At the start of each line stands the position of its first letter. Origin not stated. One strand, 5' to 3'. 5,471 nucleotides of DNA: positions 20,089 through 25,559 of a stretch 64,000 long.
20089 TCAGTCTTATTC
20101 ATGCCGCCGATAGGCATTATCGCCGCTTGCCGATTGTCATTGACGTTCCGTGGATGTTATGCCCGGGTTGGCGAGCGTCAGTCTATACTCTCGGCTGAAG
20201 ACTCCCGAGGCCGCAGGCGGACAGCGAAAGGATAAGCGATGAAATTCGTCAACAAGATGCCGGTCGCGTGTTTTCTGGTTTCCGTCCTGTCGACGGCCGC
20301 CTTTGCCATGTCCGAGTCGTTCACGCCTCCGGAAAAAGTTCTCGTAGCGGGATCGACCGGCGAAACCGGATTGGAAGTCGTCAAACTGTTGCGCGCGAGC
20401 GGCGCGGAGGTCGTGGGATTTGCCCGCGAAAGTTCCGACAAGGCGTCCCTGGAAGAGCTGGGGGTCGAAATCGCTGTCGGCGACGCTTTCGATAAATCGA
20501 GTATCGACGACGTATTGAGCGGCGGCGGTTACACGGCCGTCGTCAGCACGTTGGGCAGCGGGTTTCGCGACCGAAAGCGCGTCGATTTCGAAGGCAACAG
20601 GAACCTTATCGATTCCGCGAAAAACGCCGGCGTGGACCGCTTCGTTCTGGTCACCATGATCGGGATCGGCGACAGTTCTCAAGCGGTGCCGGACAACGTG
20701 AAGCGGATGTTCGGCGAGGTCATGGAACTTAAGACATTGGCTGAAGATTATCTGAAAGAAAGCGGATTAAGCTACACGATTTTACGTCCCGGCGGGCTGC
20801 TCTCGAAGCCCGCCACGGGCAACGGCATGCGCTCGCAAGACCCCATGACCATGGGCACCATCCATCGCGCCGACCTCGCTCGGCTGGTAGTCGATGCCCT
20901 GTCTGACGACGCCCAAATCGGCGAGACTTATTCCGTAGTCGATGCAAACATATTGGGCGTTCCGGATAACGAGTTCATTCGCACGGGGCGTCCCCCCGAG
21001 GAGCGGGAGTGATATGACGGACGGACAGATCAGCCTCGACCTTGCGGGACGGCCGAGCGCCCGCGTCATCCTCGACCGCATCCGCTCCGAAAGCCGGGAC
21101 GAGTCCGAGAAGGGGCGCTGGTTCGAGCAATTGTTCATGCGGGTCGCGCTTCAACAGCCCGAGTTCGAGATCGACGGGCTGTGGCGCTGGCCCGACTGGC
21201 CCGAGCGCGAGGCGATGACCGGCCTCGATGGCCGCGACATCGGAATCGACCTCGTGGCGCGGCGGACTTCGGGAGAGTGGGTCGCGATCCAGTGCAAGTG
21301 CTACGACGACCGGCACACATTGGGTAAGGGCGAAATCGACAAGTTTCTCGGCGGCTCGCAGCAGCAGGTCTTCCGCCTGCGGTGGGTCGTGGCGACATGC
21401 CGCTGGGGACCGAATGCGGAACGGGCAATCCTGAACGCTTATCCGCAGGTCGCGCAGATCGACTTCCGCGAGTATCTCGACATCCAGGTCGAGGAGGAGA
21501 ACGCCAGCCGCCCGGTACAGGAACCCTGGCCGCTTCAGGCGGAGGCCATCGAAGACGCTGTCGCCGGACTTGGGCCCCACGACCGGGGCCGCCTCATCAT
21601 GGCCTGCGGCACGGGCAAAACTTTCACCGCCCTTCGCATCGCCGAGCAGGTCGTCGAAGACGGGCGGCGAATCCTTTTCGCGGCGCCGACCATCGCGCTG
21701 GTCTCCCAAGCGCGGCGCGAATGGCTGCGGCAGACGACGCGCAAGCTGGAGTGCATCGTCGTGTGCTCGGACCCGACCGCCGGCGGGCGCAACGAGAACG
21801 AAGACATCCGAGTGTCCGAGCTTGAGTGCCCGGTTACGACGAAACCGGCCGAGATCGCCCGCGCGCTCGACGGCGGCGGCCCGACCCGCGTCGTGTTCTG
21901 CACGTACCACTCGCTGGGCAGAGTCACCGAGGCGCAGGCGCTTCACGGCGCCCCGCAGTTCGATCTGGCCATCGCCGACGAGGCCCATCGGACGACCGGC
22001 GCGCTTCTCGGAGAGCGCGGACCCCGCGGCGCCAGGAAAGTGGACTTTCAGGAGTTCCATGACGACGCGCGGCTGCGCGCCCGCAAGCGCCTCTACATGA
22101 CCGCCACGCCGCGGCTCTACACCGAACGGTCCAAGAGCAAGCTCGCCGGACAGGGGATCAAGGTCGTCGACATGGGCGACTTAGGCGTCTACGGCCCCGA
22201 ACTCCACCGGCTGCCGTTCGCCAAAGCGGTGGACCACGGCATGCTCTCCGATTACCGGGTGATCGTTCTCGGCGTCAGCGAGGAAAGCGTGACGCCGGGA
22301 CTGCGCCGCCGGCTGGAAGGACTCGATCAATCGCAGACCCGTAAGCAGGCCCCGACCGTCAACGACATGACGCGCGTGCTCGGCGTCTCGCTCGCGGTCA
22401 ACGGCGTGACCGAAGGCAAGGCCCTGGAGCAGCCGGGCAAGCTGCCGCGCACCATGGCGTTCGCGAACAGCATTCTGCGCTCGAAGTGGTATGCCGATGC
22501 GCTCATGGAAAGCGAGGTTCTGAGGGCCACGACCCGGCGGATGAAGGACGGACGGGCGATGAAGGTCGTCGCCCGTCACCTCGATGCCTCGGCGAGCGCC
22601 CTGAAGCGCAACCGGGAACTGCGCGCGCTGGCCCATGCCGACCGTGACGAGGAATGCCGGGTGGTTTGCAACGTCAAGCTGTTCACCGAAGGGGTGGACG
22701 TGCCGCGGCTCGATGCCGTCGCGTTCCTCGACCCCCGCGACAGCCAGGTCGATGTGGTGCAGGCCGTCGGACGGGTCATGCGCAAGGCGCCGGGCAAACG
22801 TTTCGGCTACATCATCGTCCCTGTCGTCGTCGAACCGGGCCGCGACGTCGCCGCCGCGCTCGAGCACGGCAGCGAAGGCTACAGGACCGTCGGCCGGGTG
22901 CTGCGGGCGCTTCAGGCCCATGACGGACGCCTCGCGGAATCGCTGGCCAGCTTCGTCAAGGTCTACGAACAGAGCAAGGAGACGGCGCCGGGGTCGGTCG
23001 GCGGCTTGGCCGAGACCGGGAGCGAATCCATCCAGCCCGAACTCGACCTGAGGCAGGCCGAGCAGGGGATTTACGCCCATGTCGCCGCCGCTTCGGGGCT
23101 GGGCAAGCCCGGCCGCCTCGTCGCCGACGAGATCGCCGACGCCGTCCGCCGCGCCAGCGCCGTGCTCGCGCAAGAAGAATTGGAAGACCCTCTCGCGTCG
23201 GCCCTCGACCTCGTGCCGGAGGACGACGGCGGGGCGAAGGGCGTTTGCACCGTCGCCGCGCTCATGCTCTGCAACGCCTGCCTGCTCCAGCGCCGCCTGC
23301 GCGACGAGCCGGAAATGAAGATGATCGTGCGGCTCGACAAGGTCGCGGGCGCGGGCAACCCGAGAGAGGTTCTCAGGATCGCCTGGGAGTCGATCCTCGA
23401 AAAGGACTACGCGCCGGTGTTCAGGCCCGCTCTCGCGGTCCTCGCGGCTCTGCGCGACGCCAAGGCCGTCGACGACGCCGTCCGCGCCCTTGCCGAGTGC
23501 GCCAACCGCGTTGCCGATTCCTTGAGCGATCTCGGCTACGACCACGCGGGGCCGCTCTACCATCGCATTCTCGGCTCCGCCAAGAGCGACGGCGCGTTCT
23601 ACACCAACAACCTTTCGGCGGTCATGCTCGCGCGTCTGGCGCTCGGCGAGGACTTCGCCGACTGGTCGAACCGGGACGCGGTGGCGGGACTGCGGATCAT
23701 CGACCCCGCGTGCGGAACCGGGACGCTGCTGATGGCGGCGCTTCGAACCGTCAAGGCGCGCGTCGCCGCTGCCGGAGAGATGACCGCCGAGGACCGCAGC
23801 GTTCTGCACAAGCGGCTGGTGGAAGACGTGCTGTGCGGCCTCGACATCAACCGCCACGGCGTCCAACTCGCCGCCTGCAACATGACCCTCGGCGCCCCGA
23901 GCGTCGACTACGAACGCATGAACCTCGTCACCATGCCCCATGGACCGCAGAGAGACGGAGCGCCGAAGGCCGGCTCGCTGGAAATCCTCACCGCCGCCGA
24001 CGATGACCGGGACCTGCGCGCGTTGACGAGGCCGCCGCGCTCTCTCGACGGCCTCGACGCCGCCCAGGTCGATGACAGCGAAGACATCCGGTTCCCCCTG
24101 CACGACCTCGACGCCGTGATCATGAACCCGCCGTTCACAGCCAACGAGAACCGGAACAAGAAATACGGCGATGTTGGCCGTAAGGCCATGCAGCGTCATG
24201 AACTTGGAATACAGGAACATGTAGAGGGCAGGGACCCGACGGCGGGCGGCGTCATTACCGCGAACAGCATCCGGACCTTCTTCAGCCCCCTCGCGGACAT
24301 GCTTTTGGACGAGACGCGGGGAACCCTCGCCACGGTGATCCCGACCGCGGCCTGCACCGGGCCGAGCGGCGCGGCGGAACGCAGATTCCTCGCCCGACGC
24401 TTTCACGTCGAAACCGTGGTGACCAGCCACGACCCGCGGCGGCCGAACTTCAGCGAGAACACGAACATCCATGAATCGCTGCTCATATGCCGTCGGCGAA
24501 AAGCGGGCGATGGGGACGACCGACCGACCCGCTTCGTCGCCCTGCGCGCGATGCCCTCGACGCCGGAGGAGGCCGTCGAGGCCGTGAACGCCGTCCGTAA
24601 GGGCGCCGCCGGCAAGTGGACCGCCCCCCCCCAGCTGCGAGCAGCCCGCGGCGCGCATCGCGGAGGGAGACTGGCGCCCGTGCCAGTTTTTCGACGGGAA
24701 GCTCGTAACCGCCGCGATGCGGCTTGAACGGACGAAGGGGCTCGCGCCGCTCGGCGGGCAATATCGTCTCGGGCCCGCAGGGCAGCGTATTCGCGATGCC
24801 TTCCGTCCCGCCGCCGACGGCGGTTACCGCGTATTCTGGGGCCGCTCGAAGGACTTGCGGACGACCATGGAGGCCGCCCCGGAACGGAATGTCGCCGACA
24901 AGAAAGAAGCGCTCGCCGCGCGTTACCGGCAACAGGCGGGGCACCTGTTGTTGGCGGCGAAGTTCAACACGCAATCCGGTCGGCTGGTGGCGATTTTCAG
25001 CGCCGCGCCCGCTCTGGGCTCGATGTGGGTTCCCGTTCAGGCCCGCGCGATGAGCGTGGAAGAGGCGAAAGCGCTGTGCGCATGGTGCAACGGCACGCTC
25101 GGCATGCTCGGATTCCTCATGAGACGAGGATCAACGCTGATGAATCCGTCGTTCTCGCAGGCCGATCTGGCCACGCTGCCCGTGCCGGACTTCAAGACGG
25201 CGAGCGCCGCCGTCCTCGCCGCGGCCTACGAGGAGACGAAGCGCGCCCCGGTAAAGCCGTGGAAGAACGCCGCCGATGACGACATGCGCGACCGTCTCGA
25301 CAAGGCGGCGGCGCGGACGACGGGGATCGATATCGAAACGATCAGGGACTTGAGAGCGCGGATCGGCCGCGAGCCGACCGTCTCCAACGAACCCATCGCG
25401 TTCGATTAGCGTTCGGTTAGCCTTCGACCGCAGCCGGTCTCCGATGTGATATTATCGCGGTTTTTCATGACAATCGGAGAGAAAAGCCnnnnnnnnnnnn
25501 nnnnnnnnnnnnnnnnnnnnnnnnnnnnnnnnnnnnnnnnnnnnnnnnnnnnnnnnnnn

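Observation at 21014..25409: Giant Type ISP-like R-M gene switched off by a C9 homopolymer; one-base slippage restores a ~1465-aa enzyme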

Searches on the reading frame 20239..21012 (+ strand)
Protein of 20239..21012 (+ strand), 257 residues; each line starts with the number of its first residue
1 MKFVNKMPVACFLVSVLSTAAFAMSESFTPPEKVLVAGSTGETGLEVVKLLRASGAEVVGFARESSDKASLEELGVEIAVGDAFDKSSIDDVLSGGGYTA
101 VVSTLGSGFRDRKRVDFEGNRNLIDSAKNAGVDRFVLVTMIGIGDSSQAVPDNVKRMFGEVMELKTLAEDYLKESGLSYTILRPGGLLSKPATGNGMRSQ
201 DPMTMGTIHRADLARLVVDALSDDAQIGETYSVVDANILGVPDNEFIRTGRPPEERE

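Call 24: find_encoding_contigs(protein=window:20239-21012:+, flank=10000, max_places=6)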
Protein window:20239-21012:+ (257 aa): no gene with exactly this product is on record in the collection.

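Call 26: search_protein_families(library=pfam, proteins=[window:20239-21012:+], max_evalue=0.001)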
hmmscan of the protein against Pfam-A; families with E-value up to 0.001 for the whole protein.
window:20239-21012:+ (257 aa): 5 families
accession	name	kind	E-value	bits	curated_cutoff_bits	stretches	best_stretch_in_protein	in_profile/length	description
PF13460.12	NAD_binding_10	-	1.1e-41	143.1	27.2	1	38-223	1-183/184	NAD(P)H-binding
PF05368.20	NmrA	-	4.7e-16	59.7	27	1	32-190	3-156/298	NmrA-like family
PF01370.27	Epimerase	-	2.2e-10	40.8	20.9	1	34-191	1-176/240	NAD dependent epimerase/dehydratase family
PF00107.32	ADH_zinc_N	-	0.00018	21.9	31.8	1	44-107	3-68/129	Zinc-binding dehydrogenase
PF01073.25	3Beta_HSD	-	0.00082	18.9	22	0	35-145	1-122/280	3-beta hydroxysteroid dehydrogenase/isomerase family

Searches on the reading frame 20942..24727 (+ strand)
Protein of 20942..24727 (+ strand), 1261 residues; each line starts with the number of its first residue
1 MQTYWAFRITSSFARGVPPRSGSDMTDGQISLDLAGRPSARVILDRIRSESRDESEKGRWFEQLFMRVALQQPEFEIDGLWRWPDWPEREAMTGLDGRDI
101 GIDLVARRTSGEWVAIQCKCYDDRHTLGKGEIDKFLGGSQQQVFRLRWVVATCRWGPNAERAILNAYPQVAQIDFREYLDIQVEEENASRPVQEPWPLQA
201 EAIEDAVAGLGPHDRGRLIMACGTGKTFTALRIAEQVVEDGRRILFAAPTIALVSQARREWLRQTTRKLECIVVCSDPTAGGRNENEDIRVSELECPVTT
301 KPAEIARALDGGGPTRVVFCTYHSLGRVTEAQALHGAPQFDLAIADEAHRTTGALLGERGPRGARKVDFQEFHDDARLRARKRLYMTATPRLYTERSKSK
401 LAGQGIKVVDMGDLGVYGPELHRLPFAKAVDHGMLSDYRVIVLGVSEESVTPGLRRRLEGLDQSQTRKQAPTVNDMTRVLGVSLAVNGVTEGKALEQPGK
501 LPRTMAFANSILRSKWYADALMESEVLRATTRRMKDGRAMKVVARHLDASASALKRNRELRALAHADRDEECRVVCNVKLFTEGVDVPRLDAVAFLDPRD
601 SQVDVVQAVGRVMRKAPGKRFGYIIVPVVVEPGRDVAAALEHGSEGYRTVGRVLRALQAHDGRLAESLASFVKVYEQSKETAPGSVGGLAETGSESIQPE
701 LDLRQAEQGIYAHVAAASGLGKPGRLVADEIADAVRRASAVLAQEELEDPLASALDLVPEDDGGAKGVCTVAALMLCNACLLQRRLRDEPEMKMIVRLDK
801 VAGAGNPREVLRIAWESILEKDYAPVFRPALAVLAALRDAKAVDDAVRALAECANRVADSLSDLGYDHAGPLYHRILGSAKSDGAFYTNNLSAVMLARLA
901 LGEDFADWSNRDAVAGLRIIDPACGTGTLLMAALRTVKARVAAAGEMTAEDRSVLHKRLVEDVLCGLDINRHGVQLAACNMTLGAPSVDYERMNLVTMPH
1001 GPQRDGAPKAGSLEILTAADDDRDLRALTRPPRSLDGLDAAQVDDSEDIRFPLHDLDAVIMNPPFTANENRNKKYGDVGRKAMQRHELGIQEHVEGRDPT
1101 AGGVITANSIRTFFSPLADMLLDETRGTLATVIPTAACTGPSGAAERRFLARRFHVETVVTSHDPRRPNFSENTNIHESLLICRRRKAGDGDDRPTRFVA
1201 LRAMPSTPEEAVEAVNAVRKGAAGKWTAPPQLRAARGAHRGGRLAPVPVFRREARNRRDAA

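Call 13: find_encoding_contigs(protein=window:21014-24727:+, flank=10000, max_places=10)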
Protein window:21014-24727:+ (1237 aa): no gene with exactly this product is on record in the collection.

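Call 14: find_encoding_contigs(protein=window:20942-24727:+, flank=10000, max_places=10)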
Protein window:20942-24727:+ (1261 aa): no gene with exactly this product is on record in the collection.

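Call 70: list_cluster_members(proteins=[window:21014-24727:+, window:20942-24727:+, window:24717-25409:+, window:25489-26382:+, window:20239-21012:+, window:30396-30962:+, window:32795-33472:+, window:33472-34773:+, window:27714-29837:-, window:34780-36876:+])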
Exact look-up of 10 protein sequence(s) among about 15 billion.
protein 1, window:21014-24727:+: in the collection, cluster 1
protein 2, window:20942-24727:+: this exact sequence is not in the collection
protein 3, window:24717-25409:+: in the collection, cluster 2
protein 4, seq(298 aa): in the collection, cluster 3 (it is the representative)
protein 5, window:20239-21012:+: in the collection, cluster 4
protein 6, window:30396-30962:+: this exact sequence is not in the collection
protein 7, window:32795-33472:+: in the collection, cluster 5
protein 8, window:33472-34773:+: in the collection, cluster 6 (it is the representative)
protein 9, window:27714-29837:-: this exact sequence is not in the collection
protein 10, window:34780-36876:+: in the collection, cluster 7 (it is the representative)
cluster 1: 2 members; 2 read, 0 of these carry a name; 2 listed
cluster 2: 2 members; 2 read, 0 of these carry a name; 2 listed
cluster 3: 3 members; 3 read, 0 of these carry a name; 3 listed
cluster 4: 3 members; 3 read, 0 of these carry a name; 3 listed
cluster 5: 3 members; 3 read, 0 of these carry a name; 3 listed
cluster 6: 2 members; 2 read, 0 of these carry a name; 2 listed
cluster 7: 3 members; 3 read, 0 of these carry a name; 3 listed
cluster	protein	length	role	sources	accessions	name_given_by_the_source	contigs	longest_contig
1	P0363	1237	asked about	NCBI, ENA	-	-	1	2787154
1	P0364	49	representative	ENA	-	-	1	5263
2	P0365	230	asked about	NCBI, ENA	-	-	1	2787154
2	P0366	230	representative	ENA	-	-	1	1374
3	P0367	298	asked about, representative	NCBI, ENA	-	-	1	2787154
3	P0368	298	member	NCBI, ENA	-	-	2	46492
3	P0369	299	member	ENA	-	-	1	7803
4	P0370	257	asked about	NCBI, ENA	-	-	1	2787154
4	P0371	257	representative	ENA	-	-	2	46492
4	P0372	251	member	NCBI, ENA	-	-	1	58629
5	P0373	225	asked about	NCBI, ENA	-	-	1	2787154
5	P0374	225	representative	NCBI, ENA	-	-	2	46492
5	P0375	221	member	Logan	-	-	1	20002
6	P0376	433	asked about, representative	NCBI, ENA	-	-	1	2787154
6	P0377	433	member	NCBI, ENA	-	-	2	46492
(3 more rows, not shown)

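Call 71: find_encoding_contigs(protein=P0368, flank=10000, max_places=10)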
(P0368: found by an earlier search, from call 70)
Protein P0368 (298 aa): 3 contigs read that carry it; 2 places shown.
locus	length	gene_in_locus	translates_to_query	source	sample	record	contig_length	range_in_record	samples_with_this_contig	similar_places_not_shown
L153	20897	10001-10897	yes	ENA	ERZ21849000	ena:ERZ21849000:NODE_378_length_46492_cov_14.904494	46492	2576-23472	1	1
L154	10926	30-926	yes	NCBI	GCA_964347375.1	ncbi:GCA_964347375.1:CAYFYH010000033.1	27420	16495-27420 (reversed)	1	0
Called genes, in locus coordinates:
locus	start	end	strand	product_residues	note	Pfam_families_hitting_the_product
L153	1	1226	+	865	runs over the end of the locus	PF24957:DrmE_C (weak)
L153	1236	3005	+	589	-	PF08378:NERD, PF04851:ResIII (faint), PF13604:AAA_30 (faint), PF01443:Viral_helicase1 (faint), PF09848:SLFN-g3_helicase (weak), PF13361:UvrD_C (weak), PF13538:UvrD_C_2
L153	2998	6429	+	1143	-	PF00271:Helicase_C (weak)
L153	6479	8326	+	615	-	PF09369:MZB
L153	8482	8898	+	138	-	PF03852:Vsr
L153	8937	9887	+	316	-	PF00145:DNA_methylase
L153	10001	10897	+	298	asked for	PF08894:DUF1838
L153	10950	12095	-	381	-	PF00355:Rieske, PF19112:VanA_C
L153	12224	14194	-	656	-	PF01011:PQQ, PF13360:PQQ_2 (weak), PF13570:Beta-prop_ACSF4 (faint), PF13360:PQQ_2 (weak)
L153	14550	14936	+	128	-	PF00507:Oxidored_q4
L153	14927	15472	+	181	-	PF01058:Oxidored_q6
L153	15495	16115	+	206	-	PF00329:Complex1_30kDa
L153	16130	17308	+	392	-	PF00346:Complex1_49kDa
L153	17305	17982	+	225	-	PF01257:2Fe-2S_thioredx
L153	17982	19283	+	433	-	PF01512:Complex1_51K, PF10531:SLBB (weak), PF22461:SLBB_2, PF10589:NADH_4Fe-4S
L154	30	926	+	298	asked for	PF08894:DUF1838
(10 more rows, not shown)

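Call 72: find_encoding_contigs(protein=P0366, flank=10000, max_places=10)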
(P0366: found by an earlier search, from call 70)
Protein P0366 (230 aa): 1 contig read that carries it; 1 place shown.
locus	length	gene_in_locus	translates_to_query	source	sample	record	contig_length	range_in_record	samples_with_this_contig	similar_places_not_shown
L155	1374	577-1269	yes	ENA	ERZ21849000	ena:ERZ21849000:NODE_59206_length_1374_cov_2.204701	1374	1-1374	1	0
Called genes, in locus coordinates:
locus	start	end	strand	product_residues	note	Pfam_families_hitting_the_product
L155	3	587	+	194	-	?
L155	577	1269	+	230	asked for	-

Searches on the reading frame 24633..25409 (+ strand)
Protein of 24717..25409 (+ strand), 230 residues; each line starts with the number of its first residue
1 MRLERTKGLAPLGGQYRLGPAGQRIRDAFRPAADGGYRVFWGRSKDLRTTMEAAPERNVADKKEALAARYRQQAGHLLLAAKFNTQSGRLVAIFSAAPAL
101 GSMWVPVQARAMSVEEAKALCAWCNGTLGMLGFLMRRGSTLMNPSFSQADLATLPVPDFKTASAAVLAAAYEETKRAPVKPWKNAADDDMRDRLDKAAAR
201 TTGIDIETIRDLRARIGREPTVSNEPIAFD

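Call 15: find_encoding_contigs(protein=window:24717-25409:+, flank=10000, max_places=10)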
Protein window:24717-25409:+ (230 aa): no gene with exactly this product is on record in the collection.

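Call 55: predict_structure(alignment_id=A2)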
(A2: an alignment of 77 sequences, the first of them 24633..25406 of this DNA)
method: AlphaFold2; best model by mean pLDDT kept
length: 258 residues; sequences in the alignment: 77
mean_pLDDT: 93.1   pTM: 0.91
mean pLDDT of the five models: 93.1, 92.7, 92.6, 92.1, 90.7
residues with pLDDT >= 90: 212; 70-90: 36; 50-70: 9; < 50: 1
segments of 3 or more residues with pLDDT < 50: none
pLDDT, mean of each block of 10 residues (from residue 1): 69 87 95 97 96 96 90 74 95 98 96 92 96 95 98 98 86 93 97 98 96 97 98 98 96 84
secondary structure, 60 per line:
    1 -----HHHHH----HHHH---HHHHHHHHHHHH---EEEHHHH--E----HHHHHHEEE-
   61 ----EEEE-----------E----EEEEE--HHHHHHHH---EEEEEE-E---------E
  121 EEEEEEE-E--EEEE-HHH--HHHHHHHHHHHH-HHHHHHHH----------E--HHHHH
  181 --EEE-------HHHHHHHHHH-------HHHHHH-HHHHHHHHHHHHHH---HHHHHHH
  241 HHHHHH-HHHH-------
elements in order: H6-10 H15-18 H22-33 E37-39 H40-43 H51-56 E57-59 E65-68 E85-89 H92-99 E103-108 E120-127 E132-135 H142-153 H155-162 H176-180 E183-185 H193-202 H210-215 H217-230 H234-246 H248-251
